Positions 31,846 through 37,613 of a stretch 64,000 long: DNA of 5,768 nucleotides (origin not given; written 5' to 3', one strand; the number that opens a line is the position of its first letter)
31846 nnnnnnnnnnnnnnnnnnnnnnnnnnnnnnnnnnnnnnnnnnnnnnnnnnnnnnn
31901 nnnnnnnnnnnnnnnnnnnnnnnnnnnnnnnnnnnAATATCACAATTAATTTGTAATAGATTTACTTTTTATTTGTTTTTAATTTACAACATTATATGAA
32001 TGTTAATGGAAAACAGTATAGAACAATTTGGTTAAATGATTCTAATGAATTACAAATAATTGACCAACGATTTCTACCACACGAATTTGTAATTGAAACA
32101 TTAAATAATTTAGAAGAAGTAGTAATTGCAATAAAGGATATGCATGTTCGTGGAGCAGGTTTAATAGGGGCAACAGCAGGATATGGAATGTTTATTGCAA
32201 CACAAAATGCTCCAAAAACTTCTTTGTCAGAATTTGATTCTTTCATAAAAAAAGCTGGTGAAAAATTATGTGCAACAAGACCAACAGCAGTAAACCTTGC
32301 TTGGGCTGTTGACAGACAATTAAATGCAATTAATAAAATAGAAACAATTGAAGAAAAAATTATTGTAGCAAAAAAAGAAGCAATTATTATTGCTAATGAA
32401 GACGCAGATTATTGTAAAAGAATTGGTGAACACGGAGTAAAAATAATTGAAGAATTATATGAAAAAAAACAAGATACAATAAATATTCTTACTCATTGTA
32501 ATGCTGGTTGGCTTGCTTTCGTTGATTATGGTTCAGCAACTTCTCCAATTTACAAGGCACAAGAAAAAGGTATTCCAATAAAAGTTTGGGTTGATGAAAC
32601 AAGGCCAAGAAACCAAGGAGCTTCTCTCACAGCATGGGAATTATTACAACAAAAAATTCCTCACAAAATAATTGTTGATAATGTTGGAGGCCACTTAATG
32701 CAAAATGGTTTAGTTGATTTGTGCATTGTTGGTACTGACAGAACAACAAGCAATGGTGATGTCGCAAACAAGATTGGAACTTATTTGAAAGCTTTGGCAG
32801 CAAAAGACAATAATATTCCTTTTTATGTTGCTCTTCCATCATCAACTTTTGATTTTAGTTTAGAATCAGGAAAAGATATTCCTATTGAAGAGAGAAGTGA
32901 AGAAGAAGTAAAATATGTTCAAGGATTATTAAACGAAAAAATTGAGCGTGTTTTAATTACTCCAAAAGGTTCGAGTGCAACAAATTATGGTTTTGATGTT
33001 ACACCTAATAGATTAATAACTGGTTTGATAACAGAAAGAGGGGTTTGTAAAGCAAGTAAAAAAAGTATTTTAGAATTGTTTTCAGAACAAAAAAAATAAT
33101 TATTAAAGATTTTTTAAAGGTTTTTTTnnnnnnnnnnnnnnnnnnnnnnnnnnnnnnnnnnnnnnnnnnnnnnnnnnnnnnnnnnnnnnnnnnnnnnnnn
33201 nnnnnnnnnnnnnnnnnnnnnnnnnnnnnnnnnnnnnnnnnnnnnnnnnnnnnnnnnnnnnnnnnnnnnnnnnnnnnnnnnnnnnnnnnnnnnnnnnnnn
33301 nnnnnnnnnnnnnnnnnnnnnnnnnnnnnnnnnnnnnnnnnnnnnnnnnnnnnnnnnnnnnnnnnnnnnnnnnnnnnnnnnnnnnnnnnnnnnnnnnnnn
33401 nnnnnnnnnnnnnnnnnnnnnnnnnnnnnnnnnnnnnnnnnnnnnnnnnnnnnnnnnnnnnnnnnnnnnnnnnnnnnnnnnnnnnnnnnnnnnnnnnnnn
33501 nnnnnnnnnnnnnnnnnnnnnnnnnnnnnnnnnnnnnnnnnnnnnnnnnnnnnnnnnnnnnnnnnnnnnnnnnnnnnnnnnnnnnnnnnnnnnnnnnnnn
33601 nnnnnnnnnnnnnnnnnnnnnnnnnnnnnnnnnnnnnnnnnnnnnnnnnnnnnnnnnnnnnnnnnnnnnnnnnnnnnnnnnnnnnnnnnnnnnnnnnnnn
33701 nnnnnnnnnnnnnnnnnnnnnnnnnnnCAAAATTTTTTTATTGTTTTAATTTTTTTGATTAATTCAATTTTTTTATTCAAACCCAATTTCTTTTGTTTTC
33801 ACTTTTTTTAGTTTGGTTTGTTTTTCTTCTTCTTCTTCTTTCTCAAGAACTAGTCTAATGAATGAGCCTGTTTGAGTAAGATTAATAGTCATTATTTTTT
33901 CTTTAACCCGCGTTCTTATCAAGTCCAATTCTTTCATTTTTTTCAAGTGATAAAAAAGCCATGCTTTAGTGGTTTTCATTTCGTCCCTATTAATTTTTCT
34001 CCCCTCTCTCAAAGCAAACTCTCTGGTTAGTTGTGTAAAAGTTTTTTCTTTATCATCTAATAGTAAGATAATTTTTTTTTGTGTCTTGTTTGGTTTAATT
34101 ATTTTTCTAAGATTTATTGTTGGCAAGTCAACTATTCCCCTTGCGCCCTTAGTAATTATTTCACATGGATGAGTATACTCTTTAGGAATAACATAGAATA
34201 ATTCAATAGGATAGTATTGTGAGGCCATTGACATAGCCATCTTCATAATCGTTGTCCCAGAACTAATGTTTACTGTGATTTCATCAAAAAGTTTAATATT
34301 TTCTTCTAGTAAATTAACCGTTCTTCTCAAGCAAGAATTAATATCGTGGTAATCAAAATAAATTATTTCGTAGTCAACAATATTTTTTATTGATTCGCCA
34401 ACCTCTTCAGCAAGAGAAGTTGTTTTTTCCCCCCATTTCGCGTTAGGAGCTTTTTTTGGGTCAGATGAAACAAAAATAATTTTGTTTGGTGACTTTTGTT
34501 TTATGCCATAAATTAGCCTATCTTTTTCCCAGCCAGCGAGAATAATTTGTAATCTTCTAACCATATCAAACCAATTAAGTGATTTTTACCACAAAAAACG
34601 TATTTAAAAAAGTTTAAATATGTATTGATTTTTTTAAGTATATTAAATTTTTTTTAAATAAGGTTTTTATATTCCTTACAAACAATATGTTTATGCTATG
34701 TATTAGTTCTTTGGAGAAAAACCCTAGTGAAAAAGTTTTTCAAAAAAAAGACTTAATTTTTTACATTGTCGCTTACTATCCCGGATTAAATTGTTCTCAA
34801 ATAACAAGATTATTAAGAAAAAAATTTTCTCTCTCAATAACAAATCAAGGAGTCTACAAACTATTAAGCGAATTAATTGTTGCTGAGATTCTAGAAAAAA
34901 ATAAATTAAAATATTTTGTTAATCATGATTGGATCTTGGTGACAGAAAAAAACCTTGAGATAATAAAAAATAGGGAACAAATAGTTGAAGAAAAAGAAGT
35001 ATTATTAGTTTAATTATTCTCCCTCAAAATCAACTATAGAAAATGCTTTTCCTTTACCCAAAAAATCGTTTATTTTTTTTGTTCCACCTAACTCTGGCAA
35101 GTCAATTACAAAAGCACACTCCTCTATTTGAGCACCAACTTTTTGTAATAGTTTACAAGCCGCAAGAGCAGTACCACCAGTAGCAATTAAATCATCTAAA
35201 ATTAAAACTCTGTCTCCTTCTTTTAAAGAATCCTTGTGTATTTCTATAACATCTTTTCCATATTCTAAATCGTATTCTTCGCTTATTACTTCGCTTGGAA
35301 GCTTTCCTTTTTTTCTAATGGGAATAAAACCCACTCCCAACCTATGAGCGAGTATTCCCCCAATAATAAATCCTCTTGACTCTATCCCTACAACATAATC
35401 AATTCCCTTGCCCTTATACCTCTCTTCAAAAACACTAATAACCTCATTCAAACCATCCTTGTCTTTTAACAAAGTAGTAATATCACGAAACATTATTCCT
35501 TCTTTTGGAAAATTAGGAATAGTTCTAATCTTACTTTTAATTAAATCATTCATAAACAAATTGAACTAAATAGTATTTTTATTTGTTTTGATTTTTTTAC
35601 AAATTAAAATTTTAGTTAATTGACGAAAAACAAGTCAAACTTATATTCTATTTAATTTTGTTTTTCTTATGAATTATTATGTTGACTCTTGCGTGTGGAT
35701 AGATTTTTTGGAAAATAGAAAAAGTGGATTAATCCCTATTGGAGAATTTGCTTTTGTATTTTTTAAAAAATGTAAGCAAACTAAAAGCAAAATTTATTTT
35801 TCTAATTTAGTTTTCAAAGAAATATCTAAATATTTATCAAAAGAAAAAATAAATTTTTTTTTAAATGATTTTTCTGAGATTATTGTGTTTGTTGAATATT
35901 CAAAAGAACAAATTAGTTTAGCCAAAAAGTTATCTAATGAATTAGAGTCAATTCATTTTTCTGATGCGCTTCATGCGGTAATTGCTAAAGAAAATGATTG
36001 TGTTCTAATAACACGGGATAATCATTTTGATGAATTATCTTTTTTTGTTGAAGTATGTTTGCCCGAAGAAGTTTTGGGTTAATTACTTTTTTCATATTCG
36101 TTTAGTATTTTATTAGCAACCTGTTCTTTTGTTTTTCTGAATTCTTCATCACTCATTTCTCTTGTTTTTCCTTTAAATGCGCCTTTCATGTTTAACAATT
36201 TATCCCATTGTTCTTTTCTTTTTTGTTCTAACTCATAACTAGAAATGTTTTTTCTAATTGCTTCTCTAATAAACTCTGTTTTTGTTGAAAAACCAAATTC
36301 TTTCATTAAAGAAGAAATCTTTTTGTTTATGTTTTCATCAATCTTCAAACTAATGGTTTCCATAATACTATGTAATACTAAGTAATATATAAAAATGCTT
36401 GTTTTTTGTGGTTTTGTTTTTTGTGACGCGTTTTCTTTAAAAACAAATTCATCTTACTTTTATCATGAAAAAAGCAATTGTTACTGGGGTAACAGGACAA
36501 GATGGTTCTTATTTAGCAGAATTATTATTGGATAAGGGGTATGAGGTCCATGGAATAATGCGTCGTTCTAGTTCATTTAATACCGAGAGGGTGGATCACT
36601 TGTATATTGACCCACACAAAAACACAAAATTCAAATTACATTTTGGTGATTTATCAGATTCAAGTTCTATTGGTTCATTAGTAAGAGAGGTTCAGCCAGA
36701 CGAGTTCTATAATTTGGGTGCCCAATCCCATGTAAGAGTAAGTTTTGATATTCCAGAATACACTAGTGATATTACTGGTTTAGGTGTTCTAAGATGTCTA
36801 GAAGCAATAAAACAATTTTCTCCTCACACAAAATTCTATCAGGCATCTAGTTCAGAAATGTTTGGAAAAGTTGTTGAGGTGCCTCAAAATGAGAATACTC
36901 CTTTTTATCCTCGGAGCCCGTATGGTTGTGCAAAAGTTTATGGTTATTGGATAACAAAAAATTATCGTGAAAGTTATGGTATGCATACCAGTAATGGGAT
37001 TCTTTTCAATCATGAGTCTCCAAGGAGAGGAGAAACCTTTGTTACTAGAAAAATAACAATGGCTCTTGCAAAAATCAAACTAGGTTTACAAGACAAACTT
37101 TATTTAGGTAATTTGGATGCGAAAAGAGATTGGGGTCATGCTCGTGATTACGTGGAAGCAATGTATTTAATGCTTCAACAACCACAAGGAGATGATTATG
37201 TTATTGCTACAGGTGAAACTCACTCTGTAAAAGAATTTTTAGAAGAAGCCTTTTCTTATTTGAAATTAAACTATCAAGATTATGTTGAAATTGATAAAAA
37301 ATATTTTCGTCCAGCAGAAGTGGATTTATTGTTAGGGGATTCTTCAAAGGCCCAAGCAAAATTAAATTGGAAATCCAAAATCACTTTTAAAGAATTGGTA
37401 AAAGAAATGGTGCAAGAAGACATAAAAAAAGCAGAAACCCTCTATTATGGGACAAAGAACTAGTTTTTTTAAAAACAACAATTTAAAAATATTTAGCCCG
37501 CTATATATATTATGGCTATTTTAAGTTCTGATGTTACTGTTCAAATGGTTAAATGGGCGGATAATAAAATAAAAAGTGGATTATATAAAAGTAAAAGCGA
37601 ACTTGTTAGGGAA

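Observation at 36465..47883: One locus encodes three alternative fates of GDP-4-keto-6-deoxymannose (fucose, a 3,6-dideoxyhexose, perosamine) plus two gmd paralogs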

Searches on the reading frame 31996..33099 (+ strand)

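Call 28: search_protein_families(library=pfam, proteins=[window:31996-33099:+])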
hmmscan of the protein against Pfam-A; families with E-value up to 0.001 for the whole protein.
window:31996-33099:+ (367 aa): 1 family
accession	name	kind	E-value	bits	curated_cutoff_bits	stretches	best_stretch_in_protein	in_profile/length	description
PF01008.23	IF-2B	-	3.3e-70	237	22.4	1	51-352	2-279/280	Initiation factor 2 subunit family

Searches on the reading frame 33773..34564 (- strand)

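Call 5: search_protein_families(library=ncbifam, proteins=[window:33773-34564:-])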
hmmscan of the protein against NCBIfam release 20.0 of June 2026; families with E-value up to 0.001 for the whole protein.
window:33773-34564:- (263 aa): 1 family
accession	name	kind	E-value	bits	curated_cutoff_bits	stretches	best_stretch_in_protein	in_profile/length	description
TIGR02672.2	cas_csm6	equivalog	4e-05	22.8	150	1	22-120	26-129/433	type III-A CRISPR-associated CARF protein Csm6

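Call 6: search_protein_families(library=pfam, proteins=[window:33773-34564:-])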
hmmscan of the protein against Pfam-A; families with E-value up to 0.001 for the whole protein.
window:33773-34564:- (263 aa): 3 families
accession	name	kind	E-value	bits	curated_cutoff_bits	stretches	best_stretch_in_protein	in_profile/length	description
PF19810.5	HFX_2341_N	-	3.6e-16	60.1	30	1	5-130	2-120/120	HFX_2341-like, N-terminal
PF23400.1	CARF_Card1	-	3.8e-05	24.2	24.6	1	23-128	24-121/146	Card1 CARF domain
PF01022.26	HTH_5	-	0.00016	21.9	22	0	160-185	2-27/47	Bacterial regulatory protein, arsR family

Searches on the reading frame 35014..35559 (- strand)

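Call 5: search_protein_families(library=ncbifam, proteins=[window:35014-35559:-])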
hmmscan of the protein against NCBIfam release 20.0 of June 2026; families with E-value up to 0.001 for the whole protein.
window:35014-35559:- (181 aa): 25 families
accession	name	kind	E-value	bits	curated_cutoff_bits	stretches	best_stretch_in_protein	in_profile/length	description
NF002634.0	PRK02304.1-3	equivalog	3e-77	258.4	170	1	4-180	7-181/182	adenine phosphoribosyltransferase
NF002636.0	PRK02304.1-5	equivalog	1.5e-67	226.5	125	1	5-165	7-167/176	adenine phosphoribosyltransferase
NF002632.0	PRK02304.1-1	equivalog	6.7e-67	224.8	243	1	5-181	9-183/183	adenine phosphoribosyltransferase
TIGR01090.1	apt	equivalog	8.4e-67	224.5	185.85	1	7-165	1-159/169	adenine phosphoribosyltransferase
NF002633.0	PRK02304.1-2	equivalog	9.8e-61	204.5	224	1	7-166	3-162/172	adenine phosphoribosyltransferase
NF009211.0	PRK12560.1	equivalog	6.8e-34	117.3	188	1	7-165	6-164/187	adenine phosphoribosyltransferase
NF002635.0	PRK02304.1-4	subfamily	9.8e-17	61.1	146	1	37-165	39-163/188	adenine phosphoribosyltransferase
NF040646.1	HPT_Archaea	equivalog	2.9e-16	59.6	200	1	37-166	39-163/184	hypoxanthine/guanine phosphoribosyltransferase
NF006671.0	PRK09219.1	equivalog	2.9e-15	56.3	177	1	37-164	35-166/192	xanthine phosphoribosyltransferase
TIGR01743.1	purR_Bsub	equivalog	8.3e-12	44.6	258.7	1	27-155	103-234/268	pur operon repressor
NF006328.0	PRK08558.1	equivalog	1.3e-11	44.6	184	1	24-156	83-217/238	adenine phosphoribosyltransferase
TIGR01744.1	XPRTase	equivalog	7.4e-11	42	164.45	1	37-162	35-164/191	xanthine phosphoribosyltransferase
TIGR00336.1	pyrE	equivalog_domain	1.3e-09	38.1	106.8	1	100-163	95-156/173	orotate phosphoribosyltransferase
NF005592.0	PRK07322.1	subfamily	1.5e-08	34.3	143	1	31-151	32-156/180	adenine phosphoribosyltransferase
NF002095.0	PRK00934.1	equivalog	2.6e-07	30.1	296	1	103-144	192-234/287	ribose-phosphate diphosphokinase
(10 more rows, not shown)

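Call 6: search_protein_families(library=pfam, proteins=[window:35014-35559:-])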
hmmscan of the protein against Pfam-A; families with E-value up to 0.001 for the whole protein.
window:35014-35559:- (181 aa): 2 families
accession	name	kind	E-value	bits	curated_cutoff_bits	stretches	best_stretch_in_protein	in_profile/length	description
PF00156.33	Pribosyltran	-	5.1e-17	62.1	26.3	1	34-161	9-133/158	Phosphoribosyl transferase domain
PF14681.12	UPRTase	-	6.7e-05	22.9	27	1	114-151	119-156/206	Uracil phosphoribosyltransferase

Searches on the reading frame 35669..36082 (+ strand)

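Call 5: search_protein_families(library=ncbifam, proteins=[window:35669-36082:+])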
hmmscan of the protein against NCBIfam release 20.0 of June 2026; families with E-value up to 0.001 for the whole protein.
window:35669-36082:+ (137 aa): 1 family
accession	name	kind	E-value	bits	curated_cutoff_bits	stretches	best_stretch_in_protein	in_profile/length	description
NF047959.1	TA_toxin_VapC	equivalog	0.00061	19.9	80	0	5-124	3-120/125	type II toxin-antitoxin system VapC family toxin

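Call 6: search_protein_families(library=pfam, proteins=[window:35669-36082:+])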
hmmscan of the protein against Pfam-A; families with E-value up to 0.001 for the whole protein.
window:35669-36082:+ (137 aa): 1 family
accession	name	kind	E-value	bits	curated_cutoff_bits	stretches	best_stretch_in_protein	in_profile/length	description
PF01850.27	PIN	-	2.2e-11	44.8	23.6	1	3-124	1-118/120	PIN domain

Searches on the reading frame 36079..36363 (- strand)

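Call 5: search_protein_families(library=ncbifam, proteins=[window:36079-36363:-])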
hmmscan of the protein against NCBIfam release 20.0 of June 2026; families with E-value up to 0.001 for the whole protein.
window:36079-36363:- (94 aa): 3 families
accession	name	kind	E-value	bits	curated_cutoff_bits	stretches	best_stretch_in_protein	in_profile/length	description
NF002815.0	PRK02967.1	equivalog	6.6e-05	23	83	1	1-71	1-69/139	nickel-responsive transcriptional regulator NikR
NF002169.0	PRK01002.1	subfamily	0.00055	19.9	111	1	1-45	4-48/141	nickel responsive regulator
NF003381.0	PRK04460.1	equivalog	0.00066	19.8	105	1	4-56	7-59/139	nickel-responsive transcriptional regulator NikR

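Call 6: search_protein_families(library=pfam, proteins=[window:36079-36363:-])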
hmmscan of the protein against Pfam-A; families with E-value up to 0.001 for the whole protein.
window:36079-36363:- (94 aa): 1 family
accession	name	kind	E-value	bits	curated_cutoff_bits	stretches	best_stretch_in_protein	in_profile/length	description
PF01402.27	RHH_1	-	0.0008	19.7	20.5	0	4-38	2-35/39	Ribbon-helix-helix protein, copG family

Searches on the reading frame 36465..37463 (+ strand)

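Call 3: search_protein_families(library=pfam, proteins=[window:36465-37463:+])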
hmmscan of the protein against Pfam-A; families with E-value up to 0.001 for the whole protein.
window:36465-37463:+ (332 aa): 3 families
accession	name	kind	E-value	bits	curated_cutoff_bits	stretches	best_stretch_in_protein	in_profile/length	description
PF16363.11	GDP_Man_Dehyd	-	2.6e-142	474.6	27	1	5-315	1-332/332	GDP-mannose 4,6 dehydratase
PF01370.27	Epimerase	-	4.2e-72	242.9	20.9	1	5-248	2-240/240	NAD dependent epimerase/dehydratase family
PF04321.23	RmlD_sub_bind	-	0.00035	20.2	27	1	4-161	3-133/287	RmlD substrate binding domain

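Call 4: search_protein_families(library=ncbifam, proteins=[window:36465-37463:+])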
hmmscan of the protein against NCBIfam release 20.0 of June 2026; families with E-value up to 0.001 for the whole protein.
window:36465-37463:+ (332 aa): 11 families
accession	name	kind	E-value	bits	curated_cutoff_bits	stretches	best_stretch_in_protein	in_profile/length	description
TIGR01472.1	gmd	equivalog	2.1e-163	543.4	415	1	2-322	1-341/342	GDP-mannose 4,6-dehydratase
TIGR01181.1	dTDP_gluc_dehyt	equivalog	2.9e-29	102.2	365.1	1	5-317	3-309/321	dTDP-glucose 4,6-dehydratase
TIGR04180.1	EDH_00030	hypoth_equivalog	1.2e-27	96.8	475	1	5-306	2-296/297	NAD-dependent 4,6-dehydratase LegB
TIGR02622.1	CDP_4_6_dhtase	equivalog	2e-21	76.5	278.45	1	2-317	5-328/352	CDP-glucose 4,6-dehydratase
TIGR01179.1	galE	equivalog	2.4e-17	62.8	262.3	1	5-315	3-321/332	UDP-glucose 4-epimerase GalE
NF007582.0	PRK10217.1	equivalog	1.4e-11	44.2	698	1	1-252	1-256/355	dTDP-glucose 4,6-dehydratase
NF007490.0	PRK10084.1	subfamily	4.6e-10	39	649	1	49-317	45-332/361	dTDP-glucose 4,6-dehydratase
NF043036.1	ErythonDh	equivalog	2.1e-07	30.5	325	1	3-167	2-163/321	D-erythronate dehydrogenase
NF007956.0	PRK10675.1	subfamily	2.1e-07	30.4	394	1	4-315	3-325/338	UDP-glucose 4-epimerase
NF011728.1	PRK15181.1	equivalog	1.1e-06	27.9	760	1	2-328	16-346/348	Vi polysaccharide biosynthesis UDP-N-acetylglucosaminuronic acid C-4 epimerase TviC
NF052578.1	StrlDmthSdmBMthl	equivalog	5.7e-05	23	600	0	4-160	3-141/328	sterol demethylase protein SdmB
